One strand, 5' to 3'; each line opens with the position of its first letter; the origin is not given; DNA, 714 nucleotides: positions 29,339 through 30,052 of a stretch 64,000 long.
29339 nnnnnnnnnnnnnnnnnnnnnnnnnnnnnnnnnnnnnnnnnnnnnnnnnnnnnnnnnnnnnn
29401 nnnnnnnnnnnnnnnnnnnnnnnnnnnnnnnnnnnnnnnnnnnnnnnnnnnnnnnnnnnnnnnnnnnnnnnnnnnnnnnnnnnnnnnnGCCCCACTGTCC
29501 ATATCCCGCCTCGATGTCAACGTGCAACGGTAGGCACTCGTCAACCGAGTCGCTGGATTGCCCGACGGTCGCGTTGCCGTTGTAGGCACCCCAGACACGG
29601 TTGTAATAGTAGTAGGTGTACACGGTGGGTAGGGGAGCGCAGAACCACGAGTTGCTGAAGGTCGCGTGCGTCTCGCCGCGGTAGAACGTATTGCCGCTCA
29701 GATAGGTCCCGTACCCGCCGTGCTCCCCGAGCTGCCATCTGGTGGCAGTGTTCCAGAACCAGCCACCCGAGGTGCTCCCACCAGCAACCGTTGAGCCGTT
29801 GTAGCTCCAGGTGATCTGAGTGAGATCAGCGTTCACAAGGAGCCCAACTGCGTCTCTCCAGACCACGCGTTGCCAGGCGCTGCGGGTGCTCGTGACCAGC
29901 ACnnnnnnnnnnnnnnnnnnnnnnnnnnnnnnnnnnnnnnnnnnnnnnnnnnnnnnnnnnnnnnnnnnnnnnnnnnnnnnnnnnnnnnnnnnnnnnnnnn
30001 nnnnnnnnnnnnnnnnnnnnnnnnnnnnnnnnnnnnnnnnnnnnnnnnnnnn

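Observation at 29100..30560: Low-GC islet encoding a secreted Trp/Tyr/Gly-rich 4-Cys protein and a small membrane protein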

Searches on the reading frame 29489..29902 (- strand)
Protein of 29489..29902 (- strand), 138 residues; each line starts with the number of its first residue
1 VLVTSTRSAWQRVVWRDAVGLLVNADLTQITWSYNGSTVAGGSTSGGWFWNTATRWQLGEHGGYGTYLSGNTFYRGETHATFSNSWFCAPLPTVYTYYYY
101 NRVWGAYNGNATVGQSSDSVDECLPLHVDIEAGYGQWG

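Call 82: predict_structure(alignment_id=A5)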
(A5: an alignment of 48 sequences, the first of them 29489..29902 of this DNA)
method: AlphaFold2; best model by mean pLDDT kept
length: 138 residues; sequences in the alignment: 48
mean_pLDDT: 95.5   pTM: 0.88
mean pLDDT of the five models: 95.5, 95.5, 95.3, 95.2, 94.4
residues with pLDDT >= 90: 125; 70-90: 12; 50-70: 1; < 50: 0
segments of 3 or more residues with pLDDT < 50: none
pLDDT, mean of each block of 10 residues (from residue 1): 89 94 97 97 98 95 97 98 94 97 98 97 92 96
secondary structure, 60 per line:
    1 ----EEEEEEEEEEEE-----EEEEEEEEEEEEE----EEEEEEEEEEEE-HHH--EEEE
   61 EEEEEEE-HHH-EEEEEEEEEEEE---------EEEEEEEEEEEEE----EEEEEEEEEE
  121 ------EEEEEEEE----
elements in order: E5-16 E22-34 E39-50 E57-67 E73-84 E94-106 E111-120 E127-134
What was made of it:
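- Closest known: Eight-stranded meander beta-barrels. Same: A's C-domain is predicted as eight long antiparallel strands with nearest-neighbour connectivity (call 82).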

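Call 84: fold_search(model_id=the predicted structure, library=pdb)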
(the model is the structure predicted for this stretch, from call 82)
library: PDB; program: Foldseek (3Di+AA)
matches with E <= 10: 551; with E <= 0.001: 0
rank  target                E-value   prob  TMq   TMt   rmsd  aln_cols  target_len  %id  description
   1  3qrc_B                5.2e-02  0.25  0.23  0.20  19.3       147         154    8  The crystal structure of Ail, the attachment invasion locus protein of Yersinia pestis, in complex with the heparin an (released 2011-11-23)
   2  3qrc_A                7.9e-02  0.23  0.23  0.21  19.5       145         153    8  The crystal structure of Ail, the attachment invasion locus protein of Yersinia pestis, in complex with the heparin an (released 2011-11-23)
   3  3qrl                  9.3e-02  0.10  0.17  0.17  16.4       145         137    4  Crystal Structure of the Taf14 YEATS domain (released 2012-02-29)
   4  5sva_n                9.3e-02  0.10  0.17  0.13  17.2       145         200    6  Mediator-RNA Polymerase II Pre-Initiation Complex (released 2016-09-28)
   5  7f9f_A                9.8e-02  0.11  0.14  0.15  17.0       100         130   13  Thrombocorticin (released 2022-07-06)
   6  7z6x                  1.1e-01  0.08  0.15  0.12  18.6       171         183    6  Complex of E. coli LolA R43L mutant and lipoprotein (released 2022-09-07)
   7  6miq_A                1.2e-01  0.09  0.18  0.17  16.0       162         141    4  Crystal structure of Taf14 YEATS domain in complex with histone H3K9bu (released 2018-11-14)
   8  7f4a_A                1.3e-01  0.04  0.12  0.12  16.0       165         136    4  Crystal structure of Taf14 YEATS domain in complex with H3K9bz peptide (released 2022-03-16)
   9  5d7e_A                1.6e-01  0.06  0.14  0.14  16.6       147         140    4  Crystal structure of Taf14 YEATS domain in complex with H3K9ac (released 2015-09-23)
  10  7sfa_C                1.7e-01  0.18  0.25  0.18  17.2       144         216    6  Branchiostoma floridae fluorescent protein LanFP10A2 (released 2022-03-30)
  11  4k15_A                1.8e-01  0.72  0.36  0.36   6.2       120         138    7  2.75 Angstrom Crystal Structure of Hypothetical Protein lmo2686 from Listeria monocytogenes EGD-e (released 2013-04-17)
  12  9fqr_Xh               2.0e-01  0.06  0.15  0.09  19.5       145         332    6  96-nm repeat of axonemal doublet microtubules from bovine sperm (released 2025-03-26)
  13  3kny                  2.2e-01  0.41  0.26  0.22   9.0       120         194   10  Crystal structure of a two domain protein with unknown function (bt_3535) from bacteroides thetaiotaomicron vpi-5482 at  (released 2009-12-01)
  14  7sfa_D                2.6e-01  0.15  0.25  0.18  17.3       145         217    6  Branchiostoma floridae fluorescent protein LanFP10A2 (released 2022-03-30)
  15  4k15_C                2.8e-01  0.63  0.36  0.38   6.2       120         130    7  2.75 Angstrom Crystal Structure of Hypothetical Protein lmo2686 from Listeria monocytogenes EGD-e (released 2013-04-17)
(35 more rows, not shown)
